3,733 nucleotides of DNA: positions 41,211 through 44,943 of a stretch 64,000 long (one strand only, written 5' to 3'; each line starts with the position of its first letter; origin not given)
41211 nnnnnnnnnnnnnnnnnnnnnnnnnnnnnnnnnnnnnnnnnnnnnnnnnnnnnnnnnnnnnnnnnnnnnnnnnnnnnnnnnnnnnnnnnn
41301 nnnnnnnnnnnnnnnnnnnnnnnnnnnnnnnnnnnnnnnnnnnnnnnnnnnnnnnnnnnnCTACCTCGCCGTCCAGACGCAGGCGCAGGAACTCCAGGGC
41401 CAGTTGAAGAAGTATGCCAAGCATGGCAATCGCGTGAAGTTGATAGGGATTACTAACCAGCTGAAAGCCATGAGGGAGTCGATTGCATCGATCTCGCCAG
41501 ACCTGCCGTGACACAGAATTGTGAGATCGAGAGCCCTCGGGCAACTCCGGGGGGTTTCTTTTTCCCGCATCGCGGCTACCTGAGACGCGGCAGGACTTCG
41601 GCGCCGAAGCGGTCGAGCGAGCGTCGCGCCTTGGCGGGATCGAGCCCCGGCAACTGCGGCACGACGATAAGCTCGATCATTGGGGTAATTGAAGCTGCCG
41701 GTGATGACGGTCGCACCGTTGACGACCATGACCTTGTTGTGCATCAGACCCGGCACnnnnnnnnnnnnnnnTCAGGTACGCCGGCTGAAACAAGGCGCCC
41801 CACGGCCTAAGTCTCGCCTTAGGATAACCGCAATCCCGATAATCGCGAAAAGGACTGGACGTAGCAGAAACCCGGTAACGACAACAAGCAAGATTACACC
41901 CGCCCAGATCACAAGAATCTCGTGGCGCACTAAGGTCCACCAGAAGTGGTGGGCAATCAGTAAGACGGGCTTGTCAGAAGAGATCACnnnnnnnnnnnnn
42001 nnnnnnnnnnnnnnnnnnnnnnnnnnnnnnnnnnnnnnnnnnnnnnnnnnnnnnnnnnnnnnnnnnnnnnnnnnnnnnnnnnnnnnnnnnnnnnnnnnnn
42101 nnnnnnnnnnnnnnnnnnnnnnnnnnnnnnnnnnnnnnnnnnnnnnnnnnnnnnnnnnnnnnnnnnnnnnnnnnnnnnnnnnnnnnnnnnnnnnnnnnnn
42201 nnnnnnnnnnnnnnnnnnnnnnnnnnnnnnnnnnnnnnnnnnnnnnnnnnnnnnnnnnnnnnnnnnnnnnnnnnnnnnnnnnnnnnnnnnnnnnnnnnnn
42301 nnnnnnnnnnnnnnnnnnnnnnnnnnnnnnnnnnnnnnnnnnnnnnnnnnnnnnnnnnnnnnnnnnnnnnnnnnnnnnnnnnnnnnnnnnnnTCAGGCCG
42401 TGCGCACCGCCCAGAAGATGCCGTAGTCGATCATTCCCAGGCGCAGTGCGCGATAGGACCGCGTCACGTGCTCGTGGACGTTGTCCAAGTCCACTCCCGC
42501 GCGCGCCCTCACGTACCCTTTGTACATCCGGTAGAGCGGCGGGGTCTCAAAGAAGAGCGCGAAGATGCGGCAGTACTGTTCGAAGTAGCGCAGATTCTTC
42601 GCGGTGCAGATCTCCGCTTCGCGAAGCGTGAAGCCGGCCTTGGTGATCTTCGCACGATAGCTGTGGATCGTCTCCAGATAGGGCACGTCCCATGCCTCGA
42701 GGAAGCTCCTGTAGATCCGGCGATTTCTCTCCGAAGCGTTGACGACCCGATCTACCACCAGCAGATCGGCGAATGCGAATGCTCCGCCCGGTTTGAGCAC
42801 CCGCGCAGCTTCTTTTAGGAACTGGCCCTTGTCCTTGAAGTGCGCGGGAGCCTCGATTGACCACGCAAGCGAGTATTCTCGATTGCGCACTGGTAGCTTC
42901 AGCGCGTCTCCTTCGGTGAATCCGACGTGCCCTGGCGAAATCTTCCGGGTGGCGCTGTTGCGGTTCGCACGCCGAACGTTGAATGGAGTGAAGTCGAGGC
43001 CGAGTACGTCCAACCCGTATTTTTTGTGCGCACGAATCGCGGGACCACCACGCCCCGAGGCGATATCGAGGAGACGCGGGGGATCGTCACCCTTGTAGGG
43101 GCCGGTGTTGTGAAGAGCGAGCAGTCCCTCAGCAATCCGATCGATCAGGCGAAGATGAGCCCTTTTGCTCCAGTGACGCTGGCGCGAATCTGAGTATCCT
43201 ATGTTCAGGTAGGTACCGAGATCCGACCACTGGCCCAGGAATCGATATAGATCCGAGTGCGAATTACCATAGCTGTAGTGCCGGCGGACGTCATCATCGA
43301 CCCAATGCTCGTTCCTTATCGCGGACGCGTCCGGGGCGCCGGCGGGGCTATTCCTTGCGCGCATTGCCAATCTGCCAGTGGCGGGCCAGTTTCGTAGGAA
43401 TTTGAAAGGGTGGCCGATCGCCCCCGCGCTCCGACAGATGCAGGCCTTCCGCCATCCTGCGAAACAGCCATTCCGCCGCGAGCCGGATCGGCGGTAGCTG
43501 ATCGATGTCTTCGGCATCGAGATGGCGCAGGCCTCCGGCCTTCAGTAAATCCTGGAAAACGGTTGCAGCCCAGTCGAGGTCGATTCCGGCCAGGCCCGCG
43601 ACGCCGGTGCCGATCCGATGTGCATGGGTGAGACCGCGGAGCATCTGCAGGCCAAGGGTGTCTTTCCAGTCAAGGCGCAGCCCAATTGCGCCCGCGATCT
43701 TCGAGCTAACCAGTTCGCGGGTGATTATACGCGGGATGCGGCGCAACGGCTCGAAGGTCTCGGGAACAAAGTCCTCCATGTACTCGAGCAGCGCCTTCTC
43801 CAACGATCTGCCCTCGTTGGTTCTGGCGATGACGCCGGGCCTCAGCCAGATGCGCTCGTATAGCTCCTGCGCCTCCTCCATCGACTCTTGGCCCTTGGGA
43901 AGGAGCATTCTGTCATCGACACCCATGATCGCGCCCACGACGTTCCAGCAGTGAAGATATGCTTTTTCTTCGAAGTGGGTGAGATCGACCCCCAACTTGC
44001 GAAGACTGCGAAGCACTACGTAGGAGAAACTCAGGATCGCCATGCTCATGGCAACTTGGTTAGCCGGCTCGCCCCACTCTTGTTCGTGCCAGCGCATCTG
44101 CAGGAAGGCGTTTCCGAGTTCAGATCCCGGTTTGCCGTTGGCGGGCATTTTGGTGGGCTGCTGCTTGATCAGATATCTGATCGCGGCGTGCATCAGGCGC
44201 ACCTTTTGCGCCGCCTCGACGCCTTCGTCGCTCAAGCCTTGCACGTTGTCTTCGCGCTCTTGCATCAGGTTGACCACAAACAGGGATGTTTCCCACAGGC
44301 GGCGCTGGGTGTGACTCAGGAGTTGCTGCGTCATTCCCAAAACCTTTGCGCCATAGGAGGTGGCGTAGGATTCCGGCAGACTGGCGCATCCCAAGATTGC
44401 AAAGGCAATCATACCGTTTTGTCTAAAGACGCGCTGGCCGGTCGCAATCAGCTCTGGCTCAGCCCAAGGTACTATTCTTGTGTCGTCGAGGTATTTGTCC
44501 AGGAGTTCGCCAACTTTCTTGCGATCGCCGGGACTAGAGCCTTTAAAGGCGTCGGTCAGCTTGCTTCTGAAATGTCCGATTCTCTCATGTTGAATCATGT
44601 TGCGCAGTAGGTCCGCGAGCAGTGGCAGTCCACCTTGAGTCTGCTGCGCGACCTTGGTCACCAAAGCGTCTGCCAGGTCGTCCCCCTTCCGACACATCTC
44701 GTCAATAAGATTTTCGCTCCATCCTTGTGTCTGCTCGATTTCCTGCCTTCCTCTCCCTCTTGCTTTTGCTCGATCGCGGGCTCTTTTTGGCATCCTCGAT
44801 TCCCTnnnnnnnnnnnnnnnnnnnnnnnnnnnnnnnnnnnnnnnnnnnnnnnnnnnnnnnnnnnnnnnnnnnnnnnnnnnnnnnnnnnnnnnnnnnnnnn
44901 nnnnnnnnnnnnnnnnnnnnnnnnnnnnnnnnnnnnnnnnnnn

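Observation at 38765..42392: tRNA-Thr-adjacent islet: di-haem CCP-like cytochrome with a 225-aa insertion, bracketed by ~45-bp direct repeats that are relics of an LLM oxidoreductase C-terminus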

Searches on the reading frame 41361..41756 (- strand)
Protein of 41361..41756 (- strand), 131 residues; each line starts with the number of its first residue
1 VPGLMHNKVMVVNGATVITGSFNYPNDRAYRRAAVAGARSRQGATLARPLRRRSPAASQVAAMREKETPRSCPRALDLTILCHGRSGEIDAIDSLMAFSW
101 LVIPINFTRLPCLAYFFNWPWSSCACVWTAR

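Call 5: search_protein_families(library=pfam, proteins=[window:41361-41756:-], max_evalue=1)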
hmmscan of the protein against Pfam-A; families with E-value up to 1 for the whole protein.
window:41361-41756:- (131 aa): 2 families
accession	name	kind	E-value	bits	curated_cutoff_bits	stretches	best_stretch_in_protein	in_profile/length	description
PF13091.12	PLDc_2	-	0.0001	22.6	27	1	3-25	79-101/132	PLD-like domain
PF00614.28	PLDc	-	0.018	15.5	21.9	1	1-24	1-24/28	Phospholipase D Active site motif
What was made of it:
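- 41682..41756 (-): Fragment with a PLD-type HKD-like motif (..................), joined to the LLM relic. Probably a gene relic. Pfam PLDc_2 E 1e-4 at 22.6 bits, below the cut-off of 27 (call 5).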

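Call 9: search_protein_families(library=ncbifam, proteins=[window:41361-41756:-], max_evalue=1)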
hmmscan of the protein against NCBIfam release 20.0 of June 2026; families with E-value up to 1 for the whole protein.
window:41361-41756:- (131 aa): 0 families

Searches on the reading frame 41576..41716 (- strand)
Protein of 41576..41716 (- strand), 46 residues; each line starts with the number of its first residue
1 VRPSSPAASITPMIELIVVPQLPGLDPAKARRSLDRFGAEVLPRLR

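Call 5: search_protein_families(library=pfam, proteins=[window:41576-41716:-], max_evalue=1)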
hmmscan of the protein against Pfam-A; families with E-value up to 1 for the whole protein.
window:41576-41716:- (46 aa): 0 families

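Call 9: search_protein_families(library=ncbifam, proteins=[window:41576-41716:-], max_evalue=1)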
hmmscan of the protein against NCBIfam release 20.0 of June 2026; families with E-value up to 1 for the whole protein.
window:41576-41716:- (46 aa): 0 families
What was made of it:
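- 41682..41756 (-): No match in NCBIfam (call 9).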

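Call 11: search_solved_structures(query=window:41579-41716:-, max_evalue=10, show_alignments=3)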
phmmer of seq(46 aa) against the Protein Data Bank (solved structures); distinct sequences matched with E-value up to 10: 2.
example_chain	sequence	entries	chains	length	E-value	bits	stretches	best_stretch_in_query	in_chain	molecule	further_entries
7bu5_B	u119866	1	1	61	0.5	14.2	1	10-44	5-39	Structure-specific endonuclease subunit SLX4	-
7tuj_A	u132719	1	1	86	0.72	13.7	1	9-44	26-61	Structure-specific endonuclease subunit SLX4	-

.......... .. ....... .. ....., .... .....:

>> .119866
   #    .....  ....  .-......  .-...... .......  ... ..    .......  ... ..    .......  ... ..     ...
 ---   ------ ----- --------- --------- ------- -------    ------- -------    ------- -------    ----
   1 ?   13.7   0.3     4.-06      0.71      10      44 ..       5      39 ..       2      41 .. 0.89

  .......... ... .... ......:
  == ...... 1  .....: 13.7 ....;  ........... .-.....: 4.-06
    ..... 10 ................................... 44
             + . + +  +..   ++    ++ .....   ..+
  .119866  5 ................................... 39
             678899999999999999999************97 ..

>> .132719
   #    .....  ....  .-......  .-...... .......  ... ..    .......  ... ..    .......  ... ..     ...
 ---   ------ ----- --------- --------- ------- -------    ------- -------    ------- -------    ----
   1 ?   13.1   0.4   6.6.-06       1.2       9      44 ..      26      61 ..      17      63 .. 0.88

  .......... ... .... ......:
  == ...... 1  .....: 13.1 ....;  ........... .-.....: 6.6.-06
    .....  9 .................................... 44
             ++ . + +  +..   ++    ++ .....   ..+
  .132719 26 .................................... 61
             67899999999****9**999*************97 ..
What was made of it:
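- On LLM-class flavin oxidoreductase (Bac_luciferase) gene relic: Pfam and PDB searches with the short peptides found nothing (calls 5, 11).
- Tried and rejected: PDB search with the 46-aa LLM-relic peptide: only spurious SLX4 matches (E 0.5, call 11).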

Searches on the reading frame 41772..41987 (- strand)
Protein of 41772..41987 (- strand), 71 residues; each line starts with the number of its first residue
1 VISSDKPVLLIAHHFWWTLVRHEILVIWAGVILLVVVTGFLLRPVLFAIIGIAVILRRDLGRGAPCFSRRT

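Call 5: search_protein_families(library=pfam, proteins=[window:41772-41987:-], max_evalue=1)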
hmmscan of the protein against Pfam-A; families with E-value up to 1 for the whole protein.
window:41772-41987:- (71 aa): 1 family
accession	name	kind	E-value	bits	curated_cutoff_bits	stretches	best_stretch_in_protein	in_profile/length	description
PF05297.16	Herpes_LMP1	-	0.16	11.6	26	1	8-60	31-76/386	Herpesvirus latent membrane protein 1 (LMP1)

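Call 9: search_protein_families(library=ncbifam, proteins=[window:41772-41987:-], max_evalue=1)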
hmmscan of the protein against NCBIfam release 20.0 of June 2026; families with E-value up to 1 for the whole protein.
window:41772-41987:- (71 aa): 0 families

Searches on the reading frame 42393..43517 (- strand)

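Call 5: search_protein_families(library=pfam, proteins=[window:42393-43517:-], max_evalue=1)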
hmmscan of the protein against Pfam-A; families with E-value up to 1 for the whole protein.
window:42393-43517:- (374 aa): 10 families
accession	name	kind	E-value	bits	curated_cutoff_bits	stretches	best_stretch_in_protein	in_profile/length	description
PF08241.18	Methyltransf_11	-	2.2e-15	57.5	21.2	1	150-249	1-95/95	Methyltransferase domain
PF13649.12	Methyltransf_25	-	1.1e-14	55.4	27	1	150-245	2-97/97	Methyltransferase domain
PF13847.12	Methyltransf_31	-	1.2e-13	51.4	27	1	148-267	6-127/145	Methyltransferase domain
PF13489.12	Methyltransf_23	-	4.4e-08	33.4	27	1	138-300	16-163/164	Methyltransferase domain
PF08242.18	Methyltransf_12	-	2.3e-07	31.9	30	1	150-246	1-97/98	Methyltransferase domain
PF01209.24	Ubie_methyltran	-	0.00022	21.1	20.1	1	146-248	48-150/233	ubiE/COQ5 methyltransferase family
PF02353.26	CMAS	-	0.0062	16.3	27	1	148-304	65-218/273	Mycolic acid cyclopropane synthetase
PF24007.1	DUF7321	-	0.084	13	27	1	335-371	105-141/155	Domain of unknown function (DUF7321)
PF05148.21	Methyltransf_8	-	0.27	11.5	27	1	231-252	138-159/219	Hypothetical methyltransferase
PF20922.3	Anamorsin_N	-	0.27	11.4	27.1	1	225-255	63-93/163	Anamorsin, N-terminal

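Call 9: search_protein_families(library=ncbifam, proteins=[window:42393-43517:-], max_evalue=1)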
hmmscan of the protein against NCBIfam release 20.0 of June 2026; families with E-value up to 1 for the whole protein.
window:42393-43517:- (374 aa): 26 families (the best 25 are shown)
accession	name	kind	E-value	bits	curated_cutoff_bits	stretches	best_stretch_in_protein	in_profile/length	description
NF008823.0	PRK11873.1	subfamily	5.4e-13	49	263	1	149-299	81-226/272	arsenite methyltransferase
NF041537.1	ArsM_AhpD_UU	exception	3.3e-12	45.8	510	1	148-260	79-191/345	arsenite methyltransferase/AhpD domain selenoprotein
NF045823.1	PthPhpthDimycoMt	equivalog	1.1e-10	41.1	300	1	149-258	70-175/256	phthiotriol/phenolphthiotriol dimycocerosates methyltransferase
TIGR01934.1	MenG_MenH_UbiE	subfamily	2.2e-10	40.2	158.35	1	146-257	40-149/223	ubiquinone/menaquinone biosynthesis methyltransferase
NF041675.1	sarc_dimgly_tmase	equivalog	6.9e-10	39.3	550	1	148-309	69-223/278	sarcosine/dimethylglycine N-methyltransferase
NF040539.1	AST_met_ArsM_2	exception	9.9e-10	38.7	240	1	145-284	56-197/262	putative arsinothricin biosynthesis methyltransferase ArsM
TIGR02072.1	BioC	equivalog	1.8e-09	37.8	184.95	1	140-252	31-135/244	malonyl-ACP O-methyltransferase BioC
NF045667.1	MTase_DVU1556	equivalog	2.4e-09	37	155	1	148-302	25-166/213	DVU_1556 family methyltransferase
NF041536.1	ArsM_DUF2284_UU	exception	3.8e-09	35.4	575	1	148-268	79-197/459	arsenite methyltransferase/DUF2284 domain selenoprotein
NF045825.1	FAmtase_mtf2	equivalog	5.8e-09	35.6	400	1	148-257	61-166/248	fatty-acid O-methyltransferase Mtf2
NF047649.1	MTase_UXPK_star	exception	6.4e-09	35.2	460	1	149-259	81-191/283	methyltransferase/UXPK-star double selenoprotein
NF041943.1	GPPMT_Stmyces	equivalog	9.9e-08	32.2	400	1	136-248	70-178/272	geranyl diphosphate 2-C-methyltransferase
NF001244.0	PRK00216.1-5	equivalog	1.3e-07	31.1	216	1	148-254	51-158/236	bifunctional demethylmenaquinone methyltransferase/2-methoxy-6-polyprenyl-1,4-benzoquinol methylase UbiE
NF007610.0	PRK10258.1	equivalog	3.8e-06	26.4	342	1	147-253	44-142/251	malonyl-ACP O-methyltransferase BioC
NF043040.1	corrin_prot_MT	hypoth_equivalog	3.4e-05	23.4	180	1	148-311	44-211/216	corrinoid protein-associated methyltransferase CpaM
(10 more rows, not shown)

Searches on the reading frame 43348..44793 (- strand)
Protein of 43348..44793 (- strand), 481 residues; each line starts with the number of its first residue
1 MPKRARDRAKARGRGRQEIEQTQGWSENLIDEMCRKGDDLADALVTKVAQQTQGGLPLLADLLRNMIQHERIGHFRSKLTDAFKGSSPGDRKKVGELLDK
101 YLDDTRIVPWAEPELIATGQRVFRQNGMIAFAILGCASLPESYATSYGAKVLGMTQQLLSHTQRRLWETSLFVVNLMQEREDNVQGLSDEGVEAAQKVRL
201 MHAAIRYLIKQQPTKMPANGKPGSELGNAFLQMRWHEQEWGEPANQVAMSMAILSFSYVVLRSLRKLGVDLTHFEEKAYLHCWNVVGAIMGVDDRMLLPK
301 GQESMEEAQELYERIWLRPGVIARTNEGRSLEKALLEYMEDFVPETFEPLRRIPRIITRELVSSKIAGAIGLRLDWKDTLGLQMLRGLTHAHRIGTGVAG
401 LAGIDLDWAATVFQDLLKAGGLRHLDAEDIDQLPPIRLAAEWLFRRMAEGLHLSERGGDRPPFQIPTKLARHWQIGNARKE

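Call 5: search_protein_families(library=pfam, proteins=[window:43348-44793:-], max_evalue=1)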
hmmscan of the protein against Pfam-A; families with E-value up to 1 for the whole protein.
window:43348-44793:- (481 aa): 1 family
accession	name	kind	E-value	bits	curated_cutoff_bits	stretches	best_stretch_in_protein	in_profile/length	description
PF09995.15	MPAB_Lcp_cat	-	7.2e-15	56.1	23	1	141-389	21-226/231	ER-bound oxygenase mpaB/B'/Rubber oxygenase, catalytic domain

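Call 9: search_protein_families(library=ncbifam, proteins=[window:43348-44793:-], max_evalue=1)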
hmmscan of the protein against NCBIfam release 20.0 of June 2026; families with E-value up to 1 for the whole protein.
window:43348-44793:- (481 aa): 0 families
